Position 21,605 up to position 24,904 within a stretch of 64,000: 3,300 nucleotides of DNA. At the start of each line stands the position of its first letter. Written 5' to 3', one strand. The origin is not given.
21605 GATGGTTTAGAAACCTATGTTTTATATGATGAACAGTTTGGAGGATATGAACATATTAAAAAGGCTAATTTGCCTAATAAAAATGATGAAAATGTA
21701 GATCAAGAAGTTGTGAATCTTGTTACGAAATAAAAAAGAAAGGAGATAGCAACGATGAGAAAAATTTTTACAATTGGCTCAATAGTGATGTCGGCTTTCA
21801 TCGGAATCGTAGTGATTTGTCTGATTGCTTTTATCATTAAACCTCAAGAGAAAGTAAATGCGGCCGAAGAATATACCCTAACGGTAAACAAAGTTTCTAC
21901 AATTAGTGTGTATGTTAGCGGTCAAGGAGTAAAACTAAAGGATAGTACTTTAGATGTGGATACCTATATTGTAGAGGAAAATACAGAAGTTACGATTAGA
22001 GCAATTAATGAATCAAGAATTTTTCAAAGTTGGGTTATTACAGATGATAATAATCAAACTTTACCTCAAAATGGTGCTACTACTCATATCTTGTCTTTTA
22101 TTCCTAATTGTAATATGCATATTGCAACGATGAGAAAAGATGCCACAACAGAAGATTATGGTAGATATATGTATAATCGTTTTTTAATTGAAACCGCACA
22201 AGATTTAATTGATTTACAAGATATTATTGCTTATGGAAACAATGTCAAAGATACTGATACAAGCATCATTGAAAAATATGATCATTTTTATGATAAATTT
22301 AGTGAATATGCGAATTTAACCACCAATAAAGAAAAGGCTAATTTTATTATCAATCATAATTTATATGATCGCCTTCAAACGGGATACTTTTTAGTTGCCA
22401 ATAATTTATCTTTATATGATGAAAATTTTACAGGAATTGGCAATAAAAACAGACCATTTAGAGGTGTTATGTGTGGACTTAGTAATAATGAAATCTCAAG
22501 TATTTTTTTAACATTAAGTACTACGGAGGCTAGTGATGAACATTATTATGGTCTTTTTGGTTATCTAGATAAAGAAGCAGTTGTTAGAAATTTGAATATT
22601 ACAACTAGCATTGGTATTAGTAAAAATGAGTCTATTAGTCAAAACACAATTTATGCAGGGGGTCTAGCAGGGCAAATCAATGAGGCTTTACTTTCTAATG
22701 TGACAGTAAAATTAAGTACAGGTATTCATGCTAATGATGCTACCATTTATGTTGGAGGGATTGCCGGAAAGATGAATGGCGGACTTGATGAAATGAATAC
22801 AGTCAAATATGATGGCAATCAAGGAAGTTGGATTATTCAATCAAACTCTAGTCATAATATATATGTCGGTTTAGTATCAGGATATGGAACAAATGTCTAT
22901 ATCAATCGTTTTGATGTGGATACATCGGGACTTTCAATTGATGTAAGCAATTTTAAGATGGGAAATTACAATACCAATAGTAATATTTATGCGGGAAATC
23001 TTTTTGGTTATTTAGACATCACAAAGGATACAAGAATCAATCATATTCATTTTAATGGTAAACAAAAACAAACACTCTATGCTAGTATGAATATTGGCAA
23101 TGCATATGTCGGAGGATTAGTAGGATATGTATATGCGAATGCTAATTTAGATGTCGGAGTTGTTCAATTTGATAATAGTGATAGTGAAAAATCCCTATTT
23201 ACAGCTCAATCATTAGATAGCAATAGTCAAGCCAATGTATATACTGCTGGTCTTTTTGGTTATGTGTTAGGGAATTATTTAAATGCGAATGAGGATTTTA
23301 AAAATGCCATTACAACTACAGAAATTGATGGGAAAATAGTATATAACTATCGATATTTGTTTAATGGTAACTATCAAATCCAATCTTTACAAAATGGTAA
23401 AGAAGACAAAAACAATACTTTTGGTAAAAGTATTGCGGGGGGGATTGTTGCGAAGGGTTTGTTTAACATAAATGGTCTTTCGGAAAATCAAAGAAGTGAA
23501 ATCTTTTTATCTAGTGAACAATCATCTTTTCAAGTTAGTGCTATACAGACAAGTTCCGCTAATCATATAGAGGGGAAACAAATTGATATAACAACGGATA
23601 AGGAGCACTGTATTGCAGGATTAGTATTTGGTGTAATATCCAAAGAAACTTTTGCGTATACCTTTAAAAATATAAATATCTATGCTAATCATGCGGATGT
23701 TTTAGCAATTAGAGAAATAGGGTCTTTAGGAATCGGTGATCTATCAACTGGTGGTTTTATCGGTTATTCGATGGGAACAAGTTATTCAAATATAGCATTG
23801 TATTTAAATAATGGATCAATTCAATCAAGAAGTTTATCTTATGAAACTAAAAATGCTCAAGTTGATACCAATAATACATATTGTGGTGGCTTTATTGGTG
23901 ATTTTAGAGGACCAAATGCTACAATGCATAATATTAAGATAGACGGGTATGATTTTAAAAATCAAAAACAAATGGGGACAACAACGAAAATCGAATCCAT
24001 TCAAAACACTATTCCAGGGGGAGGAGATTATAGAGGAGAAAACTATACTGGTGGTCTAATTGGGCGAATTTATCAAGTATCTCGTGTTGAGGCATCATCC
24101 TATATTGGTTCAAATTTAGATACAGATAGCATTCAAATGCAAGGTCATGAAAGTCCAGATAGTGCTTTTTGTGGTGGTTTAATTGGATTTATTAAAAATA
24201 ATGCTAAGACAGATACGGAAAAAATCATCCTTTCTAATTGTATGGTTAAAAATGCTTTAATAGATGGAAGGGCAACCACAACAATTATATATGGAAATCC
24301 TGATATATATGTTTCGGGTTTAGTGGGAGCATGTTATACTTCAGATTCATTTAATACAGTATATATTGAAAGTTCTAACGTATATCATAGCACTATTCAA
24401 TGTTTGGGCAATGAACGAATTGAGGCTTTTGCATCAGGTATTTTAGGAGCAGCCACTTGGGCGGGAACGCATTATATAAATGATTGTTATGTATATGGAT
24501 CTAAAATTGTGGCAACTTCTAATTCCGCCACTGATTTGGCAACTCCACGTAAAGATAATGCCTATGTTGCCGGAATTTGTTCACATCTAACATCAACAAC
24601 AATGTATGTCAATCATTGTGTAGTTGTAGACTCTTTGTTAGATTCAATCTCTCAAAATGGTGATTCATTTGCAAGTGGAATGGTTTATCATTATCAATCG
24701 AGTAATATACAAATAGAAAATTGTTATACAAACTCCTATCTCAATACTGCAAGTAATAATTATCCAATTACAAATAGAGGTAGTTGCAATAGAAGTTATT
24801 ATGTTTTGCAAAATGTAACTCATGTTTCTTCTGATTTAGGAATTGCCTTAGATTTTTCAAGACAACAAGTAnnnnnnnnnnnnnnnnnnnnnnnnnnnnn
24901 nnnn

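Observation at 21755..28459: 2234-aa protein: GLUG-motif array plus Listeria-Bacteroides repeat plus C-terminal beta-sandwich modules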

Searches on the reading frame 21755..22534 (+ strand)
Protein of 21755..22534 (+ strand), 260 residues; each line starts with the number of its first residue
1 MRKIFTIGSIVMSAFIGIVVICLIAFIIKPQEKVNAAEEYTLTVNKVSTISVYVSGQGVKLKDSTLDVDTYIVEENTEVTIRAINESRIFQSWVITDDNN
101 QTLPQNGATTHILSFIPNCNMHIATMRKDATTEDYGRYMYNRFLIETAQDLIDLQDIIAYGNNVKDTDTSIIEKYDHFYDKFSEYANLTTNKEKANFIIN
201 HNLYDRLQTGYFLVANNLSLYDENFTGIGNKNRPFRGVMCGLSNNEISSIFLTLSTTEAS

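Call 8: search_protein_families(library=pfam, proteins=[window:21755-22534:+], max_evalue=10)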
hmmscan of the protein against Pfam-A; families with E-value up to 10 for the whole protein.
window:21755-22534:+ (260 aa): 0 families

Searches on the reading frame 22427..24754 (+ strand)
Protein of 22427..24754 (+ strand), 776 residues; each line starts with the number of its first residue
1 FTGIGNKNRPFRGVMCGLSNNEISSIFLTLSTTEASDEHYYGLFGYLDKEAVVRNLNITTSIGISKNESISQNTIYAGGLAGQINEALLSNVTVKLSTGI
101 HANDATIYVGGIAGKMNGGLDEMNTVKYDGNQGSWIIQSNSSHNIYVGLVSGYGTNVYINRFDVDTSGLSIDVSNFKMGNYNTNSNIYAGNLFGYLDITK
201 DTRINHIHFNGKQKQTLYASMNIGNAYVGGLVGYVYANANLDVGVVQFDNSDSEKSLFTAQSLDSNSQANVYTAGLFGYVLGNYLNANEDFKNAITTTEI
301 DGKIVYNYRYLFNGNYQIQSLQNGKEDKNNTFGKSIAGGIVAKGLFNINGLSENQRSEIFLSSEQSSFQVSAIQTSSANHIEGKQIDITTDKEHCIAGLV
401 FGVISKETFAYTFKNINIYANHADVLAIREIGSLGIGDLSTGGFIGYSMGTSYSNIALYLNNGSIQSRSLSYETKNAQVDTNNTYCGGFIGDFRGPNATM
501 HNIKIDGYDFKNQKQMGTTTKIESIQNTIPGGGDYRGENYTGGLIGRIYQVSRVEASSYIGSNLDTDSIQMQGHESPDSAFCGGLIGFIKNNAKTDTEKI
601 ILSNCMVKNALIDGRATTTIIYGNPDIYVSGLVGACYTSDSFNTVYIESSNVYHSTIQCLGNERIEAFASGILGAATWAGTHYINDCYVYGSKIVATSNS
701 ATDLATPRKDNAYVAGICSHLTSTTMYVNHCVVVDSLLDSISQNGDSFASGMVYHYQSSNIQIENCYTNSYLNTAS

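Call 58: find_homologous_proteins(query=A5, max_evalue=0.001)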
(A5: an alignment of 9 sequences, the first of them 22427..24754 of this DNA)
Query A5 (9 sequences) (776 aa, profile of the alignment): 17 proteins with E <= 0.001 among 8000 candidates.
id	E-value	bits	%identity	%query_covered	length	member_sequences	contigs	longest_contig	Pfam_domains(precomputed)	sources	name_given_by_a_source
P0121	1.0e-179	617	37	97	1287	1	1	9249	-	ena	-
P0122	6.8e-178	611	42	86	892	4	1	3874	-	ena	-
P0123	2.5e-169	583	42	88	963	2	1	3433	-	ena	-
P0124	1.1e-146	508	45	74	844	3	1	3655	-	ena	-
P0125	3.5e-103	364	44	59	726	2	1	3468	-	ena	-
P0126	3.1e-90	321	41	56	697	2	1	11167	-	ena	-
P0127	4.5e-87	311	37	58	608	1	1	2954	-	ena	-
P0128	3.3e-64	235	25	63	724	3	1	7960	-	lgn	-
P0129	2.8e-22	97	27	28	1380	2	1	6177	PF07581.18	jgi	-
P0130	3.6e-10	57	27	36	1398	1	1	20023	PF07581.18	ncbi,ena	-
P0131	1.6e-7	48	28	26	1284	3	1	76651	PF09479.17,PF18998.7,PF07581.18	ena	-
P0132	2.1e-7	47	38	11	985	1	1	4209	PF07581.18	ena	-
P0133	4.2e-7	46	32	15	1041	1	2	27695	PF18657.7,PF07581.18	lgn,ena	-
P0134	7.8e-7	46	33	8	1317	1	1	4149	PF07581.18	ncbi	-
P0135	4.4e-6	43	28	29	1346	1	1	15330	PF05342.20,PF07581.18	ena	-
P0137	3.9e-5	40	26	14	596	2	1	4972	PF07581.18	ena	-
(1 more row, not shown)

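Call 59: search_protein_families(library=pfam, proteins=[P0129, P0130, P0131, P0133, P0135, P0134], max_evalue=0.01)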
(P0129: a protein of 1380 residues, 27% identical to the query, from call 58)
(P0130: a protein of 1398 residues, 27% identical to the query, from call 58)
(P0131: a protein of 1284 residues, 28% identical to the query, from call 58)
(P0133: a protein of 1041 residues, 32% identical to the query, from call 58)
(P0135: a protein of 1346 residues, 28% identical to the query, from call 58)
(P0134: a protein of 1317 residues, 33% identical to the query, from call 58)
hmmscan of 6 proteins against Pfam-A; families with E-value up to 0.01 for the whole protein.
P0129 (1380 aa): 1 family
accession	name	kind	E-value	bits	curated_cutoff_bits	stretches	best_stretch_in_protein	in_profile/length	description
PF07581.17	Glug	-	5.6e-51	167.9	20.5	6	1281-1307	1-28/28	The GLUG motif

P0130 (1398 aa): 3 families
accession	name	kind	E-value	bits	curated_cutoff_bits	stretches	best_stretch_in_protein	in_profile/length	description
PF07581.17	Glug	-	2.1e-33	112.8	20.5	2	1054-1080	1-28/28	The GLUG motif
PF20448.3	DUF6705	-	0.00016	22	24.4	0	97-201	29-128/188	Family of unknown function (DUF6705)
PF07595.18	Planc_extracel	-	0.008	16.3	25.5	0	32-48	3-19/20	Planctomycete extracellular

P0131 (1284 aa): 3 families
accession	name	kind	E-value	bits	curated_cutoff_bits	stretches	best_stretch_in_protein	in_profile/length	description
PF18998.6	Flg_new_2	-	8.8e-75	247.1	23.6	8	664-731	3-72/73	Divergent InlB B-repeat domain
PF07581.17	Glug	-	4e-31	105.7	20.5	6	1132-1156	2-28/28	The GLUG motif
PF09479.16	Flg_new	-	9.6e-18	64.5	27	2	359-407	1-43/65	Listeria-Bacteroides repeat domain (List_Bact_rpt)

P0133 (1041 aa): 2 families
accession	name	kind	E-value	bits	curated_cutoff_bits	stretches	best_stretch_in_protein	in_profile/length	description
PF07581.17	Glug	-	1.5e-29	100.7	20.5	4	719-741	4-28/28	The GLUG motif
PF18657.6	YDG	-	4.6e-14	52.9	25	1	517-596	2-81/85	YDG domain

P0135 (1346 aa): 4 families
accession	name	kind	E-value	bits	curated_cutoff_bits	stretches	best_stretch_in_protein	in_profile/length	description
PF07581.17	Glug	-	1.5e-29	100.8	20.5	4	574-600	1-28/28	The GLUG motif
PF05342.19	Peptidase_M26_N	-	3.3e-06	27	27.7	0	50-162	141-249/250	M26 IgA1-specific Metallo-endopeptidase N-terminal region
PF20448.3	DUF6705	-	7.8e-05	23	24.4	0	537-596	29-90/188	Family of unknown function (DUF6705)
PF07595.18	Planc_extracel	-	0.0039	17.2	25.5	1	32-48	3-19/20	Planctomycete extracellular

P0134 (1317 aa): 2 families
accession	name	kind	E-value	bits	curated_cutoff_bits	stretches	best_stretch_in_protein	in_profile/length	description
PF07581.17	Glug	-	1.1e-07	32.2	20.5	0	164-187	1-23/28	The GLUG motif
PF18998.6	Flg_new_2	-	3.8e-05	24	23.6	1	1222-1298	4-71/73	Divergent InlB B-repeat domain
